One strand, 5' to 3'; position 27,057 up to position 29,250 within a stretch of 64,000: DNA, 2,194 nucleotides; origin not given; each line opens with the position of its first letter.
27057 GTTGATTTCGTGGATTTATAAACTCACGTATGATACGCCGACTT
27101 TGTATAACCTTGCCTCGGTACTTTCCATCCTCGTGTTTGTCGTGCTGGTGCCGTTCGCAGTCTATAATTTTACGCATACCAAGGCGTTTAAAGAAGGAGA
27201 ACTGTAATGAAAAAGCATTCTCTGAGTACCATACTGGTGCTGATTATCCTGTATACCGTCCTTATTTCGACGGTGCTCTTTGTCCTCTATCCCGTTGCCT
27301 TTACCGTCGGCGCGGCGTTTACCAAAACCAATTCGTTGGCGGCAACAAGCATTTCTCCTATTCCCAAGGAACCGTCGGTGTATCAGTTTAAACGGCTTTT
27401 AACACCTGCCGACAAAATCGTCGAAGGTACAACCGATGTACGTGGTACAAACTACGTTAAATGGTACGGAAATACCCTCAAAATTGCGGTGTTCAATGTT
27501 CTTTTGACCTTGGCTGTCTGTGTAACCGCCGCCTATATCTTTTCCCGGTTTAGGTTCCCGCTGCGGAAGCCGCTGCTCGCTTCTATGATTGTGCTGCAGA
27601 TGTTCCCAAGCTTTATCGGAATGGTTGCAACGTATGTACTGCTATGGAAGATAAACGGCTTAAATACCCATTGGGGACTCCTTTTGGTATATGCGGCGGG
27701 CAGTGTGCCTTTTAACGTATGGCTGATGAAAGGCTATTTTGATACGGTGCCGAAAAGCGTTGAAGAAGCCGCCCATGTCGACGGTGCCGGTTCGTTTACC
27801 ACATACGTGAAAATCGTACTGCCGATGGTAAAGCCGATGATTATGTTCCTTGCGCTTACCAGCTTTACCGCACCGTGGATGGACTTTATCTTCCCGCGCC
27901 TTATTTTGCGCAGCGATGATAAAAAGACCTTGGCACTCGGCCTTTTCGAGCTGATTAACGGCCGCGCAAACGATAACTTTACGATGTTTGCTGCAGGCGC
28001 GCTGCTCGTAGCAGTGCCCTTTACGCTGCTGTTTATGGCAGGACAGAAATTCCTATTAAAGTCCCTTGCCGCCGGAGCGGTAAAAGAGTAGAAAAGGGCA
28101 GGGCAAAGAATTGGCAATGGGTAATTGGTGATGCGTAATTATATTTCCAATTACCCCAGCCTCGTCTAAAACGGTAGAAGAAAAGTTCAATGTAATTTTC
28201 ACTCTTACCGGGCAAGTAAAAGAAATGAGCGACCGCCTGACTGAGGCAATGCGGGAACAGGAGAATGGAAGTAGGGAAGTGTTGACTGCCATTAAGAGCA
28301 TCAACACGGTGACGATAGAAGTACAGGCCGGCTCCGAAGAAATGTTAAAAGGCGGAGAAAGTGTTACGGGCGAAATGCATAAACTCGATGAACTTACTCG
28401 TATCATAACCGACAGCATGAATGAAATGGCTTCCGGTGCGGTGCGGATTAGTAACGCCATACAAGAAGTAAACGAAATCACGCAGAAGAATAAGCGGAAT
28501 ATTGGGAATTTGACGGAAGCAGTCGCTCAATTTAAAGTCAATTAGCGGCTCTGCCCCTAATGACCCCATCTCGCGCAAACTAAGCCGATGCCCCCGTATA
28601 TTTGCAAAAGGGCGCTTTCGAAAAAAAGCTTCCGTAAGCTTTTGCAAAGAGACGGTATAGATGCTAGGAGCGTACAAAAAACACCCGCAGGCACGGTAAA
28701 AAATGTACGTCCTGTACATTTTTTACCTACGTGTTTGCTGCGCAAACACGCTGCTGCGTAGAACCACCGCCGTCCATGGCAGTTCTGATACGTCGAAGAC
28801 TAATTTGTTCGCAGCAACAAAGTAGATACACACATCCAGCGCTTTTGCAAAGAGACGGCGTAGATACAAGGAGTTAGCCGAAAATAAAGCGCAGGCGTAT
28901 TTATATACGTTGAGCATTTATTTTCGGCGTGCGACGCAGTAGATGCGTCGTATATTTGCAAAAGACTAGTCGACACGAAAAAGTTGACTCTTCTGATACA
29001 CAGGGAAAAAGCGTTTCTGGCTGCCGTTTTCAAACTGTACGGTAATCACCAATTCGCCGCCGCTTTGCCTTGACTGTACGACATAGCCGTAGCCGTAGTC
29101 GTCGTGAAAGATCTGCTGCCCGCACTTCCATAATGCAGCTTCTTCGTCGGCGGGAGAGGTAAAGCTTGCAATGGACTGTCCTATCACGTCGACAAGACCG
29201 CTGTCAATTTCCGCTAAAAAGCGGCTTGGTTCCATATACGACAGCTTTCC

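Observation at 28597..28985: Copy B of the hairpin repeat family, next to an MCP gene remnant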

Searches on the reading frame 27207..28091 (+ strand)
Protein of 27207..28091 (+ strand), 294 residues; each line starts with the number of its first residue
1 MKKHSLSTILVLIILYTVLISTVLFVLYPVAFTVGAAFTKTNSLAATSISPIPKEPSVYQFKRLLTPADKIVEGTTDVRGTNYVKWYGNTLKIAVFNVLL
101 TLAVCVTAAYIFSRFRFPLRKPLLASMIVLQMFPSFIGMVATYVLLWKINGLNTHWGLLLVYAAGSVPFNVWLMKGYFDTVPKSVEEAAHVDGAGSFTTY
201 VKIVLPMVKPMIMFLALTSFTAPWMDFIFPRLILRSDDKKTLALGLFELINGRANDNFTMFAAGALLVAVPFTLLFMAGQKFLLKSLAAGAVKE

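Call 9: search_protein_families(library=pfam, proteins=[window:27207-28091:+])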
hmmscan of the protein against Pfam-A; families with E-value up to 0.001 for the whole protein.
window:27207-28091:+ (294 aa): 1 family
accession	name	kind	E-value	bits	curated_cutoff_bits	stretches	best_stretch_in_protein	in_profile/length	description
PF00528.27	BPD_transp_1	-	7.8e-19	68.6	26.4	1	108-283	4-178/184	Binding-protein-dependent transport system inner membrane component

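Call 15: find_encoding_contigs(protein=window:27207-28091:+, flank=10000, max_places=10)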
Protein window:27207-28091:+ (294 aa): 23 contigs read that carry it; 10 places shown.
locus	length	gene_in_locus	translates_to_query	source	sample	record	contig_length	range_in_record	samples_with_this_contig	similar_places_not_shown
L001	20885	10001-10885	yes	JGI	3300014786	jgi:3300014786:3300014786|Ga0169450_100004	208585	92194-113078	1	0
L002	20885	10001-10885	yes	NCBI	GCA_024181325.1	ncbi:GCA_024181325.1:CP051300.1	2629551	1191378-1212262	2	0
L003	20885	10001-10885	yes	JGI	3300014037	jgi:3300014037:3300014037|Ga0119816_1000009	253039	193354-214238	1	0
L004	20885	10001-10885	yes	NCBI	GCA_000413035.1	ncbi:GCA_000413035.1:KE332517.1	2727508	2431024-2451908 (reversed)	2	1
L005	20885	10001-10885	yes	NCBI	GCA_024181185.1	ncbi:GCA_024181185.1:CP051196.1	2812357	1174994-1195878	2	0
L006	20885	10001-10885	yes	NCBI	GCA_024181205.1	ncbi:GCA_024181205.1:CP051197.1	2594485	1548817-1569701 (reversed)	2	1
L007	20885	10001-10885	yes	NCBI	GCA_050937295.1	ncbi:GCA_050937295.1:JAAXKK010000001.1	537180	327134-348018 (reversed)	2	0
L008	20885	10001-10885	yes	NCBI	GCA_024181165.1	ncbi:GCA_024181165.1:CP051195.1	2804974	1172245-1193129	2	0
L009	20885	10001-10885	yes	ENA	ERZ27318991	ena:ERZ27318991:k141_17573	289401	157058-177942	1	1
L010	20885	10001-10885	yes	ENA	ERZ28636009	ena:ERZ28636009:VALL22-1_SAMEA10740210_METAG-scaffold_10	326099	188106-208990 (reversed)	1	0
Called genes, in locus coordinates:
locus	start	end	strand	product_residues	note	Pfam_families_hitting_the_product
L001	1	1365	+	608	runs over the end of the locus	PF06808:DctM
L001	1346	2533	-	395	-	PF01743:PolyA_pol, PF12627:PolyA_pol_RNAbd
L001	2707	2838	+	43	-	-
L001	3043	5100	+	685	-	PF02922:CBM_48, PF00128:Alpha-amylase, PF18033:SpuA_C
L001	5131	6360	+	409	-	PF01547:SBP_bac_1, PF13416:SBP_bac_8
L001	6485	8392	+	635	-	PF02903:Alpha-amylase_N, PF00128:Alpha-amylase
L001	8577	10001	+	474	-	PF00528:BPD_transp_1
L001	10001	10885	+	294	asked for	PF00528:BPD_transp_1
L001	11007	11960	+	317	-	PF00890:FAD_binding_2 (weak), PF01134:GIDA (faint), PF01946:Thi4 (weak), PF07992:Pyr_redox_2, PF12831:FAD_oxidored, PF13450:NAD_binding_8, PF13738:Pyr_redox_3, PF00070:Pyr_redox, +2 more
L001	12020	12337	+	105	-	PF00085:Thioredoxin, PF13098:Thioredoxin_2 (weak)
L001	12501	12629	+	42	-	PF04723:GRDA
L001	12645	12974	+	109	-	PF04723:GRDA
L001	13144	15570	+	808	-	PF01627:Hpt, PF07194:P2, PF02895:H-kinase_dim, PF02518:HATPase_c, PF01584:CheW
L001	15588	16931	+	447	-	PF01584:CheW, PF01739:CheR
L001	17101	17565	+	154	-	PF13690:CheX, PF04509:CheC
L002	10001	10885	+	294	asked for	PF00528:BPD_transp_1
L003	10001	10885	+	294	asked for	PF00528:BPD_transp_1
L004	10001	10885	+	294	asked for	PF00528:BPD_transp_1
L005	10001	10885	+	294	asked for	PF00528:BPD_transp_1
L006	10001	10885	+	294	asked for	PF00528:BPD_transp_1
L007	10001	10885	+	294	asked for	PF00528:BPD_transp_1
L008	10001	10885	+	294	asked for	PF00528:BPD_transp_1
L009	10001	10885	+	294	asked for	PF00528:BPD_transp_1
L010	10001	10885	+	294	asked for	PF00528:BPD_transp_1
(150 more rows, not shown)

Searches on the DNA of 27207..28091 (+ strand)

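Call 30: search_rna_families(sources=[L002, L004, L005, L009, L011, L013, L003], threshold=gathering)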
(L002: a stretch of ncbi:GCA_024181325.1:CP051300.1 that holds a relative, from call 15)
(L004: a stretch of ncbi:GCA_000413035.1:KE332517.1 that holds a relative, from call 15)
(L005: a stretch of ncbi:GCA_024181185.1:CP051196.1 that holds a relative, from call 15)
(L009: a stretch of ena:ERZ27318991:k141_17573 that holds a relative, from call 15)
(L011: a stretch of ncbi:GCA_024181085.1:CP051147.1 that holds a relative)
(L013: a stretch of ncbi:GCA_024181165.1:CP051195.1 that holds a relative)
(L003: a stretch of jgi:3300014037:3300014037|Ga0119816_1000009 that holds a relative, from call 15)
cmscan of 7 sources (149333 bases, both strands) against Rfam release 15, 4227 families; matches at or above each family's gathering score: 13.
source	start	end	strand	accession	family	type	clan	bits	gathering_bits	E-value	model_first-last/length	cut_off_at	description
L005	14410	14502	-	RF03162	TD-2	Gene; sRNA;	CL00124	73.7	48.7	4.1e-09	1-98/98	no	TD-2 RNA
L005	12629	12722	+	RF03162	TD-2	Gene; sRNA;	CL00124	72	48.7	9.4e-09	1-98/98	no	TD-2 RNA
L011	12523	12616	+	RF03162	TD-2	Gene; sRNA;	CL00124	69.1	48.7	3.7e-08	1-98/98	no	TD-2 RNA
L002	13264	13356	+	RF03162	TD-2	Gene; sRNA;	CL00124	67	48.7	1e-07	1-98/98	no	TD-2 RNA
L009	12667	12760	-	RF03162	TD-2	Gene; sRNA;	CL00124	65.2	48.7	2.4e-07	1-98/98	no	TD-2 RNA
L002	8377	8474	-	RF03162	TD-2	Gene; sRNA;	CL00124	65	48.7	2.6e-07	1-98/98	no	TD-2 RNA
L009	8377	8474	-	RF03162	TD-2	Gene; sRNA;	CL00124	65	48.7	2.6e-07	1-98/98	no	TD-2 RNA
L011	15413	15510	+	RF03162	TD-2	Gene; sRNA;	CL00124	65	48.7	2.6e-07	1-98/98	no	TD-2 RNA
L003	8377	8474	-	RF03162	TD-2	Gene; sRNA;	CL00124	65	48.7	2.6e-07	1-98/98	no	TD-2 RNA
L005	14527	14624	+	RF03162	TD-2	Gene; sRNA;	CL00124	63.5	48.7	5.3e-07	1-98/98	no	TD-2 RNA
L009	12788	12884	+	RF03162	TD-2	Gene; sRNA;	CL00124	62.4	48.7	9.2e-07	1-98/98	no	TD-2 RNA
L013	12483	12578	-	RF03162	TD-2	Gene; sRNA;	CL00124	61.8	48.7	1.2e-06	1-98/98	no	TD-2 RNA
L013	12688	12783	-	RF03162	TD-2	Gene; sRNA;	CL00124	53.9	48.7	5.1e-05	1-98/98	no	TD-2 RNA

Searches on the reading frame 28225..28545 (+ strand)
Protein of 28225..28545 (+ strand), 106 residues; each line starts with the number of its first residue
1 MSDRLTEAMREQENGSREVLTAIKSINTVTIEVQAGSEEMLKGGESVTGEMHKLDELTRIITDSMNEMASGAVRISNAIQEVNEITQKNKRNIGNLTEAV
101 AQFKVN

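Call 9: search_protein_families(library=pfam, proteins=[window:28225-28545:+])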
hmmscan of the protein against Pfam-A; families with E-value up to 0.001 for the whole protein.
window:28225-28545:+ (106 aa): 0 families

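Call 12: search_protein_families(library=pfam, proteins=[window:28225-28545:+], max_evalue=10)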
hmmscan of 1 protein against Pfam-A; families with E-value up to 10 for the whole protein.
window:28225-28545:+ (106 aa): 5 families
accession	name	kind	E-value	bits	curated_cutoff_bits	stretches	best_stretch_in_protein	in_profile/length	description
PF00015.26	MCPsignal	-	0.0024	18.2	34.6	1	21-89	86-168/172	Methyl-accepting chemotaxis protein (MCP) signalling domain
PF20155.4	TMP_3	-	0.02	15.1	41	1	61-104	13-56/192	Tape measure protein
PF18456.6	CmlA_N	-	0.024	14.4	25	1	26-90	43-106/232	Diiron non-heme beta-hydroxylase N-terminal domain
PF10046.14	BLOC1_2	-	0.12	13.2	33.4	1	61-102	35-76/96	Biogenesis of lysosome-related organelles complex-1 subunit 2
PF07889.17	DUF1664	-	0.35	11.4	34.6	1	24-96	48-120/124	Protein of unknown function (DUF1664)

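Call 22: find_encoding_contigs(protein=window:28225-28545:+, flank=10000, max_places=10)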
Protein window:28225-28545:+ (106 aa): no gene with exactly this product is on record in the collection.

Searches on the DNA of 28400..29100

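Call 7: search_rna_families(source=window, start=28400, end=29100, threshold=evalue, max_evalue=1, show_alignments=3)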
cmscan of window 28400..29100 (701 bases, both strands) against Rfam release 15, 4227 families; matches with E-value up to 1: 2.
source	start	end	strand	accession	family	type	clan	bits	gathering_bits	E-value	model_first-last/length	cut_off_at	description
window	28691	28783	-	RF03162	TD-2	Gene; sRNA;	CL00124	67.1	48.7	4.5e-10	1-98/98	no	TD-2 RNA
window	28621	28723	-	RF02883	BcKCsr2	Gene; sRNA;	-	15.9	40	0.47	1-129/129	no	Burkholderia sRNA 2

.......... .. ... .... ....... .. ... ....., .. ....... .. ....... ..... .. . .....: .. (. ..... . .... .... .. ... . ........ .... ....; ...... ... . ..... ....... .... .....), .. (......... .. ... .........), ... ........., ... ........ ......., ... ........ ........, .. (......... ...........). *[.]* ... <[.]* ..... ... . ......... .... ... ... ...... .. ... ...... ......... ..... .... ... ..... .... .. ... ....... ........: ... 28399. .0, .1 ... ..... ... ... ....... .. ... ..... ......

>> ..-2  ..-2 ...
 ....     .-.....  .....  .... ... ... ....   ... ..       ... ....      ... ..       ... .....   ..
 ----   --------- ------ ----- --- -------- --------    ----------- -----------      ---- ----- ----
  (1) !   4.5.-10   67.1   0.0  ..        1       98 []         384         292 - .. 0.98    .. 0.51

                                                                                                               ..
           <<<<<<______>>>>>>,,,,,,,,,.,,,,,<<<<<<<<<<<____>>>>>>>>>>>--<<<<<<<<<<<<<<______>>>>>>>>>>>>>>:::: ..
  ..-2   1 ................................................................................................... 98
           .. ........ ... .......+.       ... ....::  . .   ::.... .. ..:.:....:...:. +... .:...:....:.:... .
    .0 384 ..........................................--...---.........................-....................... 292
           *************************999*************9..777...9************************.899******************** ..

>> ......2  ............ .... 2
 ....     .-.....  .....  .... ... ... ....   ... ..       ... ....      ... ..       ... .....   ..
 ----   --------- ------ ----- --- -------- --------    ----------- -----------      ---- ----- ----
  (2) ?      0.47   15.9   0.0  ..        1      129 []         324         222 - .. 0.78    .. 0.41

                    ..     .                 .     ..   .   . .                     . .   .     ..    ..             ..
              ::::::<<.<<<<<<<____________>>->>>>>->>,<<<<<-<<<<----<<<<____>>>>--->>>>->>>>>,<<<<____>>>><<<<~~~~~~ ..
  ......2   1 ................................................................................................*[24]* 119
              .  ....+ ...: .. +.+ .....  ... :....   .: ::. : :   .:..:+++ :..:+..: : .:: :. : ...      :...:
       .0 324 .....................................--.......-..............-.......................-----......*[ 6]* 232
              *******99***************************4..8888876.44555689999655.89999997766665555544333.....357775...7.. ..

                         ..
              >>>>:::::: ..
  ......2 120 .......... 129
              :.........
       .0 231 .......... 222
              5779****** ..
